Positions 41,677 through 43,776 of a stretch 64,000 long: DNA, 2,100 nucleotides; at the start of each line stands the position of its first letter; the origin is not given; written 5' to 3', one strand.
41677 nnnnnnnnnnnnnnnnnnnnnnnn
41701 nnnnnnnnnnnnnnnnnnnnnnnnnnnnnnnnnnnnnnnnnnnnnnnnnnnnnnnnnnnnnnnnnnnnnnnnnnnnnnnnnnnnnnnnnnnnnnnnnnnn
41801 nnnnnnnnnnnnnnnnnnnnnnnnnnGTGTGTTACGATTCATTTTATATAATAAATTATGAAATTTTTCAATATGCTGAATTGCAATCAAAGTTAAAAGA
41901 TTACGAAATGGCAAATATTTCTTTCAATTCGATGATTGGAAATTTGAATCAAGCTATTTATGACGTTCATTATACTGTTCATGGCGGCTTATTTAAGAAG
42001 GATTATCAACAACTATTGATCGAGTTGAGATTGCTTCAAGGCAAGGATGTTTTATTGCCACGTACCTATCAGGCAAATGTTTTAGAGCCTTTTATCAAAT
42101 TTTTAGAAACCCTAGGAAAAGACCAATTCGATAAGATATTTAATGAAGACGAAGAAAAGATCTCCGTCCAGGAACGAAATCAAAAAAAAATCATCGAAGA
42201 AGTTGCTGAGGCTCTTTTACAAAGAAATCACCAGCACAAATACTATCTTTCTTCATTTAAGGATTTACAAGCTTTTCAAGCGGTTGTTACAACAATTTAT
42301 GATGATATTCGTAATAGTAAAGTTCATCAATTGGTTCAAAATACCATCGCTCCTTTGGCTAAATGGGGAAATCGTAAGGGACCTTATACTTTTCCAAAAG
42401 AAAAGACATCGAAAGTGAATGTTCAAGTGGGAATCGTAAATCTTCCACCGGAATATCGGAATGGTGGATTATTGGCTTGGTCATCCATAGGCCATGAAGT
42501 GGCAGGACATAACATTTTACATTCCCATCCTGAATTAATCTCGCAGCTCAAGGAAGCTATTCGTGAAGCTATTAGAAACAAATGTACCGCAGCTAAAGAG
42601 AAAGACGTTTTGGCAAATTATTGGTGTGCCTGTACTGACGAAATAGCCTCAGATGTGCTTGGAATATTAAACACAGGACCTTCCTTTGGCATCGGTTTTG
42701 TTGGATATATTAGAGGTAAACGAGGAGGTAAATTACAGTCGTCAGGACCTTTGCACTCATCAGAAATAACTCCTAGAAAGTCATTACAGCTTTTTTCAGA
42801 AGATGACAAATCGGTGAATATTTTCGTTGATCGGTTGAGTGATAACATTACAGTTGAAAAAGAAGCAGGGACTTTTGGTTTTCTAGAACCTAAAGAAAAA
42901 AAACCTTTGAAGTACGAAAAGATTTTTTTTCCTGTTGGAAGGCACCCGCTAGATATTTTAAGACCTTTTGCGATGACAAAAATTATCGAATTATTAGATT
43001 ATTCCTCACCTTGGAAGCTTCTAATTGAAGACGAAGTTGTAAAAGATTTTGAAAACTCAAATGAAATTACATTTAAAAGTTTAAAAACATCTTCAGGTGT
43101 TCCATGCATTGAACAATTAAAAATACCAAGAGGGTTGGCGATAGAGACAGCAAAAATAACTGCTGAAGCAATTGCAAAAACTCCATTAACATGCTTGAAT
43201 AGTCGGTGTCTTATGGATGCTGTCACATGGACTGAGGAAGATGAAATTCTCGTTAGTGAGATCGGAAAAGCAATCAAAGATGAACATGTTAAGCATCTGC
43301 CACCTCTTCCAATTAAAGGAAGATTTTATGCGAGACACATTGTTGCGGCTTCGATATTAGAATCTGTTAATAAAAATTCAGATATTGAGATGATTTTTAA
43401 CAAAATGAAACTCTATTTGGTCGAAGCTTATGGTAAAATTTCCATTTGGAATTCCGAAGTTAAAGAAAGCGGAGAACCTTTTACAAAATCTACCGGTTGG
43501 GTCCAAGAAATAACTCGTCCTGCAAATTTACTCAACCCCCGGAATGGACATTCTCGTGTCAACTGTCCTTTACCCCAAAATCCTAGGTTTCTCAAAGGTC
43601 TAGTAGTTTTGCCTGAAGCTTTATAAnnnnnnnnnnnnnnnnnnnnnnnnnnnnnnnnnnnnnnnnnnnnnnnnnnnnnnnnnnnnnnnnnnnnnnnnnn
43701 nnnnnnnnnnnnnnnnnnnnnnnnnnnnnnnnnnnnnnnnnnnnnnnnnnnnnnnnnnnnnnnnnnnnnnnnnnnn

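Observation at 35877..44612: Footprint of an old tandem segmental duplication (rdgB'|dus'-acyP' junction) that made two cargo slots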

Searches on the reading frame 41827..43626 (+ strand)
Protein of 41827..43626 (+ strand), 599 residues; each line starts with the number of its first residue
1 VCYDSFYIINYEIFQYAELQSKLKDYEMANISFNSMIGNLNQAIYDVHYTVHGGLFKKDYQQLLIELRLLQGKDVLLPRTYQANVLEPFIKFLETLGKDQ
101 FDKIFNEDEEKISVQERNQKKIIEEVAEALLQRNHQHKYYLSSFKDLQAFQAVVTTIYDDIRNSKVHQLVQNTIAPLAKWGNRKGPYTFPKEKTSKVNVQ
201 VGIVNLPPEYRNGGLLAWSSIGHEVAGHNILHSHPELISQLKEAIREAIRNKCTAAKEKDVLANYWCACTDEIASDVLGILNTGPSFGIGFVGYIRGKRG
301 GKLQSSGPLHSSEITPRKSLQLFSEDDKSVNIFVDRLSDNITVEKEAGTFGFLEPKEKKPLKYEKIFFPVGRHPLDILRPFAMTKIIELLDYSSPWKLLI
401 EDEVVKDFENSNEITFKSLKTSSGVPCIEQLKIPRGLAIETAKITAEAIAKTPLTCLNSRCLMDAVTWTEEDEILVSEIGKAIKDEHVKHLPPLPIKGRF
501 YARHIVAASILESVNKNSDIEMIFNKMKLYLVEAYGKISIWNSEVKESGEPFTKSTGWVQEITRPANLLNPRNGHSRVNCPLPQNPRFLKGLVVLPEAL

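Call 9: search_protein_families(library=pfam, proteins=[window:41827-43626:+], max_evalue=0.01)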
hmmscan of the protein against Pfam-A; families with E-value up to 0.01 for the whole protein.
window:41827-43626:+ (599 aa): 0 families

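Call 21: search_protein_families(library=ncbifam, proteins=[window:41827-43626:+], max_evalue=0.1)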
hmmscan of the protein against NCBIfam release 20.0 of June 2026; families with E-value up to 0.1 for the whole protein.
window:41827-43626:+ (599 aa): 0 families

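Call 22: search_solved_structures(query=window:41827-43626:+, max_evalue=1)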
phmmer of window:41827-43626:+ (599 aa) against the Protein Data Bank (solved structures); distinct sequences matched with E-value up to 1: 2.
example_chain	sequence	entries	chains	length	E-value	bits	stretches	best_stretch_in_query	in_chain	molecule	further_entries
8yxw_A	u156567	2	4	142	0.89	11.2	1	60-107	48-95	Activating signal cointegrator 1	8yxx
8yew_A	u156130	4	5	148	0.97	11.1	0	60-107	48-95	Activating signal cointegrator 1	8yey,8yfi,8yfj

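Call 23: find_homologous_proteins(query=window:41827-43626:+, max_evalue=0.001)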
Query window:41827-43626:+ (599 aa): 21 proteins with E <= 0.001 among 8000 candidates.
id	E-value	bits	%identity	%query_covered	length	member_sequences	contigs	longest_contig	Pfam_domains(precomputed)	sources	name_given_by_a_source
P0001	0.0e+0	1368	100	100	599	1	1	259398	-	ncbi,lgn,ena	-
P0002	1.0e-151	525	52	59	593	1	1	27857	-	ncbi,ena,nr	ncbi:MAG: hypothetical protein K940chlam8_00597 [Chlamydiae bacterium]|nr:hypothetical protein [Chla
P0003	6.2e-139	482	47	85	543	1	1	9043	-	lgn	-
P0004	7.2e-139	482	47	85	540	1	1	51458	-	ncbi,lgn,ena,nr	ncbi:MAG: hypothetical protein K940chlam8_00336 [Chlamydiae bacterium]|nr:hypothetical protein [Chla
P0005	5.4e-132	459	44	85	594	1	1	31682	-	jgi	jgi:hypothetical protein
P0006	7.0e-132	459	46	85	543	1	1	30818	-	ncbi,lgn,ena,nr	ncbi:MAG: hypothetical protein K940chlam7_00742 [Chlamydiae bacterium]|nr:hypothetical protein [Chla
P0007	1.2e-129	452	44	88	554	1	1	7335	-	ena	-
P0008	7.7e-126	439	44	85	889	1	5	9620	-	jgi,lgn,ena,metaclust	jgi:hypothetical protein|metaclust:\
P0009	2.0e-123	431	56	61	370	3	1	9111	-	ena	-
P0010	1.3e-122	428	45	83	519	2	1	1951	-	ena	-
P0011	1.3e-116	409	44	74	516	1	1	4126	-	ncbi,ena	-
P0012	1.2e-115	405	43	83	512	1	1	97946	-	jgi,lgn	jgi:hypothetical protein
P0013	2.1e-109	385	40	86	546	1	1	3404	-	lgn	-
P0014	2.9e-71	259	34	83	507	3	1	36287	-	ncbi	-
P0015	4.2e-53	199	29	84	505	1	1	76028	-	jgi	jgi:hypothetical protein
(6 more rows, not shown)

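Call 24: find_encoding_contigs(protein=P0001, flank=3000, max_places=4)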
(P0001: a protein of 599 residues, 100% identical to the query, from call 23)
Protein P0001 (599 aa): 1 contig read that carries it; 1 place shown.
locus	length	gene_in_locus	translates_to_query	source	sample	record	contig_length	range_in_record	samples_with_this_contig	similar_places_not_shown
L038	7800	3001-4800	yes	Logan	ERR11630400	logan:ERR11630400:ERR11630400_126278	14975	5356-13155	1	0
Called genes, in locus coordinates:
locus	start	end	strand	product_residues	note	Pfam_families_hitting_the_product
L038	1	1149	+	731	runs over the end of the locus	-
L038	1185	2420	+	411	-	-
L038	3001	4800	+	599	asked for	-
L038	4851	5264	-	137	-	-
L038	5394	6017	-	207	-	PF01725:Ham1p_like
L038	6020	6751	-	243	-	PF03449:GreA_GreB_N, PF01272:GreA_GreB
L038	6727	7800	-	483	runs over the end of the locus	PF27167:HTH_GRAD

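Call 25: find_encoding_contigs(protein=P0004, flank=8000, max_places=3)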
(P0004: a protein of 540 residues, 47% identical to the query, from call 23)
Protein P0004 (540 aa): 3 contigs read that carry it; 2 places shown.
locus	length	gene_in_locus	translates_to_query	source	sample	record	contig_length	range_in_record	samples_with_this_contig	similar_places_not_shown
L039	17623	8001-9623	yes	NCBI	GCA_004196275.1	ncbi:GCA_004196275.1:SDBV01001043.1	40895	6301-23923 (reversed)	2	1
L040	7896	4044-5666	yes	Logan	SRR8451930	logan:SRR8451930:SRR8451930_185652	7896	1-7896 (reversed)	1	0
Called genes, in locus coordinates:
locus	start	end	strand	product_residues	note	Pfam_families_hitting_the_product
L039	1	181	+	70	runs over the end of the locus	-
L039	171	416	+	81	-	PF00366:Ribosomal_S17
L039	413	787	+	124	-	PF00238:Ribosomal_L14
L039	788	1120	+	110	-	PF00467:KOW (weak), PF17136:ribosomal_L24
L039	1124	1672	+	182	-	PF00281:Ribosomal_L5, PF00673:Ribosomal_L5_C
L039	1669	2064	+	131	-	PF00410:Ribosomal_S8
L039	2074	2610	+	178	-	PF00347:Ribosomal_L6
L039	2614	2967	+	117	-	PF00861:Ribosomal_L18p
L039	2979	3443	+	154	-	PF00333:Ribosomal_S5, PF03719:Ribosomal_S5_C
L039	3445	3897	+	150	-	PF00828:Ribosomal_L27A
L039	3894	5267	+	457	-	PF00344:SecY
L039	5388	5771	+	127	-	PF00416:Ribosomal_S13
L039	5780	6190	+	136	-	PF00411:Ribosomal_S11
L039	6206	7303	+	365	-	PF01193:RNA_pol_L, PF01000:RNA_pol_A_bac, PF03118:RNA_pol_A_CTD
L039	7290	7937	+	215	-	PF01196:Ribosomal_L17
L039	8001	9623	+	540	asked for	-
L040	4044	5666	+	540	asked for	-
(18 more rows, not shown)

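Call 27: find_encoding_contigs(protein=P0002, flank=6000, max_places=2)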
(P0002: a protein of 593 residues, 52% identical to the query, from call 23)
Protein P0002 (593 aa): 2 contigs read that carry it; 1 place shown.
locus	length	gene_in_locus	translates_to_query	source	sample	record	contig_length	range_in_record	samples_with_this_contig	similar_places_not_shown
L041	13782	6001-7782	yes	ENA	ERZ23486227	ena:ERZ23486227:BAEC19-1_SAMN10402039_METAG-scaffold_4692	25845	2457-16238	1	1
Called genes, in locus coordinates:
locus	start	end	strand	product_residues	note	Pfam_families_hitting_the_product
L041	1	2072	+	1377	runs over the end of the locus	PF04997:RNA_pol_Rpb1_1, PF00623:RNA_pol_Rpb1_2, PF04983:RNA_pol_Rpb1_3, PF05000:RNA_pol_Rpb1_4, PF04998:RNA_pol_Rpb1_5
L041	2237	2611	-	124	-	-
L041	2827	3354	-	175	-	PF13518:HTH_28 (faint), PF13551:HTH_29 (faint), PF13565:HTH_32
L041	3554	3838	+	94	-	-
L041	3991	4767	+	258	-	PF06782:UPF0236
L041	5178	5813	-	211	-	PF13737:DDE_Tnp_1_5, PF01609:DDE_Tnp_1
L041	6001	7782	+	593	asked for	-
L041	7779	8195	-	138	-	-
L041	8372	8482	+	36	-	-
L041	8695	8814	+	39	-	-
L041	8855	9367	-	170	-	-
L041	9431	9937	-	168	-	PF01609:DDE_Tnp_1, PF13612:DDE_Tnp_1_3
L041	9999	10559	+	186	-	PF00782:DSPc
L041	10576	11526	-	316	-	PF00923:TAL_FSA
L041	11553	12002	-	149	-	-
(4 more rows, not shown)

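Call 28: find_encoding_contigs(protein=P0012, flank=6000, max_places=2)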
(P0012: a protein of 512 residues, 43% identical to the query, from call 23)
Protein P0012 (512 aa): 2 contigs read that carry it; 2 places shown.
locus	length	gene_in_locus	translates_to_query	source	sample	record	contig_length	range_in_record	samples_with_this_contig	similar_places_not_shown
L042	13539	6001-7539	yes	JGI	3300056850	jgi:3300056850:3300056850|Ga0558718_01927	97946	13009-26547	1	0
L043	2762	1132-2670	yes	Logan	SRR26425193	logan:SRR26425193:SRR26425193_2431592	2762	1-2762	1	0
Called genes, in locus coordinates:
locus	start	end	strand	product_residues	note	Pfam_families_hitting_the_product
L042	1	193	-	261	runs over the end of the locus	-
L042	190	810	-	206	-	PF01813:ATP-synt_D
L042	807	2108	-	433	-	PF02874:ATP-synt_ab_N, PF00006:ATP-synt_ab, PF22919:ATP-synt_VA_C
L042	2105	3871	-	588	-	PF02874:ATP-synt_ab_N, PF16886:ATP-synt_ab_Xtn, PF00006:ATP-synt_ab, PF22919:ATP-synt_VA_C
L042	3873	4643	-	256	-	PF10962:DUF2764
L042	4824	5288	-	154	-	-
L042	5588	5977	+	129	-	-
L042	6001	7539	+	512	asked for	-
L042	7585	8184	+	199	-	PF21176:RecR_HhH, PF13662:Toprim_4, PF01751:Toprim, PF21175:RecR_C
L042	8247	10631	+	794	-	PF08478:POTRA_1 (faint), PF07244:POTRA, PF08479:POTRA_2 (faint), PF07244:POTRA, PF01103:Omp85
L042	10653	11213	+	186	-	PF03938:OmpH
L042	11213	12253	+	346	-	PF04613:LpxD, PF25084:LbH_EIF2B (weak), PF25087:GMPPB_C, PF00132:Hexapep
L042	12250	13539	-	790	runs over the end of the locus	PF03797:Autotransporter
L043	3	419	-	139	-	?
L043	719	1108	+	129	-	-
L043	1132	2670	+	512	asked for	-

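Call 29: find_encoding_contigs(protein=P0006, flank=6000, max_places=2)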
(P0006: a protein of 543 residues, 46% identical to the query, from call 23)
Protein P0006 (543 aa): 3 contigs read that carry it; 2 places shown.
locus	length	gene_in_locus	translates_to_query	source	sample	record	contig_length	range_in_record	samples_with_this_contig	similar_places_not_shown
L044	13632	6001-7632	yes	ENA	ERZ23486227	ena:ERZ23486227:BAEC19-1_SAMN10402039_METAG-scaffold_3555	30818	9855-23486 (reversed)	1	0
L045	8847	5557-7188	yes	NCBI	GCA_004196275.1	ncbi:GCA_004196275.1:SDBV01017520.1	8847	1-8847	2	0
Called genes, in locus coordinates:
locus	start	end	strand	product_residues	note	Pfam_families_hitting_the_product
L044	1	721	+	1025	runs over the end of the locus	PF05088:Bac_GDH_CD, PF00208:ELFV_dehydrog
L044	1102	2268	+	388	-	PF01628:HrcA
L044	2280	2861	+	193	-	PF01025:GrpE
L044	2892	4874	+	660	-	PF00012:HSP70, PF06723:MreB_Mbl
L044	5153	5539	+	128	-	-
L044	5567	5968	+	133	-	-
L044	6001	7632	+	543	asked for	-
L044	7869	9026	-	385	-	PF08309:LVIVD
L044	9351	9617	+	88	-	PF21804:Transposase_29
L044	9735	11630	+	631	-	PF02776:TPP_enzyme_N, PF00205:TPP_enzyme_M, PF02775:TPP_enzyme_C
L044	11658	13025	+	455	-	PF08545:ACP_syn_III, PF08541:ACP_syn_III_C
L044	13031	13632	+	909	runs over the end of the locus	PF01855:POR_N, PF02775:TPP_enzyme_C (weak), PF01558:POR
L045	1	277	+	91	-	?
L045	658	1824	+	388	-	PF01628:HrcA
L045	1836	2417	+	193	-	PF01025:GrpE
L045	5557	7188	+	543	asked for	-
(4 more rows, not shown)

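Call 49: search_solved_structures(query=A1, max_evalue=10)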
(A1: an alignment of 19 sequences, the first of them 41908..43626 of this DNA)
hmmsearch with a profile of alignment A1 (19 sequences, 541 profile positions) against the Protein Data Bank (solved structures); distinct sequences matched with E-value up to 10: 10.
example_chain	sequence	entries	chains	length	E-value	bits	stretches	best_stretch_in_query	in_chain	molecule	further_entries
4ons_A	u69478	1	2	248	0.24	13.2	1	446-521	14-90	Catenin alpha-2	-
4p9t_A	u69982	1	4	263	0.27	13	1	445-521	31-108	Catenin alpha-2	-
4fqg_A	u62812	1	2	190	0.28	13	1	8-99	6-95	Transcription elongation regulator 1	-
1fdq_A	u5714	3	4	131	0.42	12.4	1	398-453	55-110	FATTY ACID-BINDING PROTEIN, BRAIN | BRAIN-TYPE FATTY ACID BINDING PROTEIN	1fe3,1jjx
6l9o_A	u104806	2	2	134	0.42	12.4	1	398-453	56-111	Fatty acid-binding protein, brain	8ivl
8ivf_B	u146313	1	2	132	0.42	12.4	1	398-453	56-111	Fatty acid-binding protein, brain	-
5ura_A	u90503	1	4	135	0.44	12.3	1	398-453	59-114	Fatty acid-binding protein, brain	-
7e25_A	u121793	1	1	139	0.47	12.2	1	398-453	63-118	Fatty acid-binding protein, brain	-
9niu_A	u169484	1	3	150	0.53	12.1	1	398-453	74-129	Fatty acid-binding protein, brain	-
2a6q_E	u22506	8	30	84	1.3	10.7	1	435-459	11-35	Toxin yoeB | TOXIN OF THE YOEB-YEFM TOXIN-ANTITOXIN SYSTEM | Addiction module toxin, Txe/YoeB family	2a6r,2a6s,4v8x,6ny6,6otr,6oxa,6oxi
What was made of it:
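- On Peptidase M49 / DPP III (for the 599-aa protein): No PDB sequence match (calls 22, 49).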

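Call 59: predict_structure(alignment_id=A1)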
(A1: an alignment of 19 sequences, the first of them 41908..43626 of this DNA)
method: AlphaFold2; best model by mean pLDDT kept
length: 572 residues; sequences in the alignment: 19
mean_pLDDT: 80.8   pTM: 0.81
mean pLDDT of the five models: 80.8, 78.2, 78.0, 75.5, 69.6
residues with pLDDT >= 90: 270; 70-90: 193; 50-70: 40; < 50: 69
segments of 3 or more residues with pLDDT < 50: 1-10, 514-572
pLDDT, mean of each block of 10 residues (from residue 1): 42 64 70 92 75 89 97 93 85 93 80 77 94 83 81 87 92 92 87 95 89 97 88 92 96 96 93 87 76 77 75 76 81 84 80 97 94 92 85 77 91 97 96 92 95 94 88 91 93 94 91 46 30 29 30 28 30 35
secondary structure, 60 per line:
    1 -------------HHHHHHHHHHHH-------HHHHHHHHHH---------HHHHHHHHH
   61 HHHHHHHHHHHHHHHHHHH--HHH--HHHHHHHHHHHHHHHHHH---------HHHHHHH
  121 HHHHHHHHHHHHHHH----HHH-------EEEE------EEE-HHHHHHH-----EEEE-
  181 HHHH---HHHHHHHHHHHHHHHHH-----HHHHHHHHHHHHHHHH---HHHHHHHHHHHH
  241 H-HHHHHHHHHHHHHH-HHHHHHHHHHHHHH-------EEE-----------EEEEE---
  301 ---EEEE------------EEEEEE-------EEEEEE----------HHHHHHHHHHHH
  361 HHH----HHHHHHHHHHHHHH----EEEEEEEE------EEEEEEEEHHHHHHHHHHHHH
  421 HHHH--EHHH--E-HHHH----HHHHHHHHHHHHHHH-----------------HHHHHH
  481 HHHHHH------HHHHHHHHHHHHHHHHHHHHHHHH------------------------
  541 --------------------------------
elements in order: H14-25 H33-42 H52-79 H87-104 H114-135 E150-153 E160-162 H164-170 E176-179 H181-184 H188-204 H210-225 H229-241 H243-256 H258-271 E279-281 E293-297 E304-307 E320-325 E333-338 H349-363 H368-381 E386-393 E400-407 H408-424 H435-438 H443-457 H475-486 H493-516

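Call 62: fold_search(model_id=the predicted structure, library=pdb)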
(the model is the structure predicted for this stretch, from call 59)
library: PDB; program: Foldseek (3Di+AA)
matches with E <= 10: 117; with E <= 0.001: 0
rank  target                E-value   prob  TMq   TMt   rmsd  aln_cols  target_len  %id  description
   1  9c1p_A                5.5e-01  0.08  0.09  0.08  17.3       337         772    9  Structure of Calcium-Sensing Receptor in complex with positive allosteric modulator '6218 (released 2024-10-02)
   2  6qpg_A                7.2e-01  0.05  0.06  0.06  18.3       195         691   13  Influenza A virus Polymerase Heterotrimer A/nt/60/1968(H3N2) in complex with Nanobody NB8205 (released 2019-09-04)
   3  8yl4_B                8.3e-01  0.05  0.07  0.14  20.8       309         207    9  Crystal structure of the de novo designed protein 200 AA in the crystal form 1 (released 2024-10-16)
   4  8yl4_A                9.9e-01  0.04  0.08  0.15  20.4       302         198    9  Crystal structure of the de novo designed protein 200 AA in the crystal form 1 (released 2024-10-16)
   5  8yl8_A                1.1e+00  0.04  0.07  0.14  19.9       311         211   11  Crystal structure of the de novo designed protein 200 AA in the crystal form 2 (released 2024-10-16)
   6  8rj1_A                1.2e+00  0.02  0.08  0.09  29.5       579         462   10  Crystal structure of mutant aspartase from Caenibacillus caldisaponilyticus in the closed loop conformation (released 2025-01-15)
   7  4c1s_A                1.3e+00  0.05  0.11  0.15  22.0       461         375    7  Glycoside hydrolase family 76 (mannosidase) Bt3792 from Bacteroides thetaiotaomicron VPI-5482 (released 2013-11-13)
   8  9c2f_A                1.6e+00  0.05  0.09  0.08  17.5       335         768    9  Structure of Calcium-Sensing Receptor in complex with positive allosteric modulator '54149 (released 2024-10-02)
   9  4c11_B                1.6e+00  0.02  0.07  0.08  23.6       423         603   11  Dengue virus RNA dependent RNA polymerase with residues from the NS5 linker region (released 2013-08-21)
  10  6u4z                  1.7e+00  0.06  0.12  0.14  23.5       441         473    8  Crystal Structure of a family 76 glycoside hydrolase from a bovine Bacteroides thetaiotaomicron strain (released 2020-04-29)
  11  2zii_A                1.8e+00  0.08  0.10  0.17  18.4       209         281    6  Crystal Structure of Yeast Vps74-N-term Truncation Variant (released 2008-04-22)
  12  2qlv_B                1.8e+00  0.04  0.04  0.15  17.8       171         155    8  Crystal structure of the heterotrimer core of the S. cerevisiae AMPK homolog SNF1 (released 2007-09-25)
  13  8ciw_A                2.0e+00  0.02  0.10  0.10  26.1       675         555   10  Methylsuccinyl-CoA dehydrogenase from Pseudomonas migulae with bound FAD and (2S)-methylsuccinyl-CoA (released 2023-07-12)
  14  6xd0                  2.1e+00  0.02  0.09  0.09  22.9       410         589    8  Dengue serotype 3 RNA-dependent RNA polymerase bound to NITD-434 (released 2020-09-23)
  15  9c2f_B                2.3e+00  0.06  0.10  0.08  14.2       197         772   10  Structure of Calcium-Sensing Receptor in complex with positive allosteric modulator '54149 (released 2024-10-02)
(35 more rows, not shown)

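Call 74: search_protein_families(library=pfam, alignment_id=A1, max_evalue=10)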
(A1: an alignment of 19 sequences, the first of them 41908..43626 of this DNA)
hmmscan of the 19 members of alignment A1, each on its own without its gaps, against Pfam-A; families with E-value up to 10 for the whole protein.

A. member 1, window:41908-43626:+ (572 aa): 0 families

B. families by the number of members that match (of 19 scanned): 17 families
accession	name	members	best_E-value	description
PF01241.23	PSI_PSAK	3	0.0081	Photosystem I psaG / psaK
PF21237.2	Pus10_N_euk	1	0.014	Eukaryotic Pus10, N-terminal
PF04963.19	Sigma54_CBD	1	0.021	Sigma-54 factor, core binding domain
PF25756.1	TPR_INTS8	1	0.022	INTS8, TPR repeats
PF11104.14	PilM_2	1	0.04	Type IV pilus assembly protein PilM;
PF07299.16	EF-G-binding_N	1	0.046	Elongation factor G-binding protein, N-terminal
PF13249.12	SQHop_cyclase_N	1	0.056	Squalene-hopene cyclase N-terminal domain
PF06769.20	YoeB_toxin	1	0.073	YoeB-like toxin of bacterial type II toxin-antitoxin system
PF01017.26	STAT_alpha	1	0.073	STAT transcription factor, coiled-coil domain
PF14804.11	Jag_N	1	0.089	Jag N-terminus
PF10922.13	T7-like_gp12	1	0.1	Bacteriophage T7-like, gene 1.2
PF08436.17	DXP_redisom_C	1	0.11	1-deoxy-D-xylulose 5-phosphate reductoisomerase C-terminal domain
PF18077.6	DUF5595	1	0.14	Domain of unknown function (DUF5595)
PF19350.4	DUF5928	1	0.16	Family of unknown function (DUF5928)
PF05714.16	PFam54_60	1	0.19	Borrelia Bbcrasp-1 domain containing protein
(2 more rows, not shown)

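Call 81: search_protein_families(library=padloc, proteins=[window:41908-43626:+], max_evalue=0.01)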
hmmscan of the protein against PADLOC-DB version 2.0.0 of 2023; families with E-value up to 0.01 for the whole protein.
window:41908-43626:+ (572 aa): 0 families
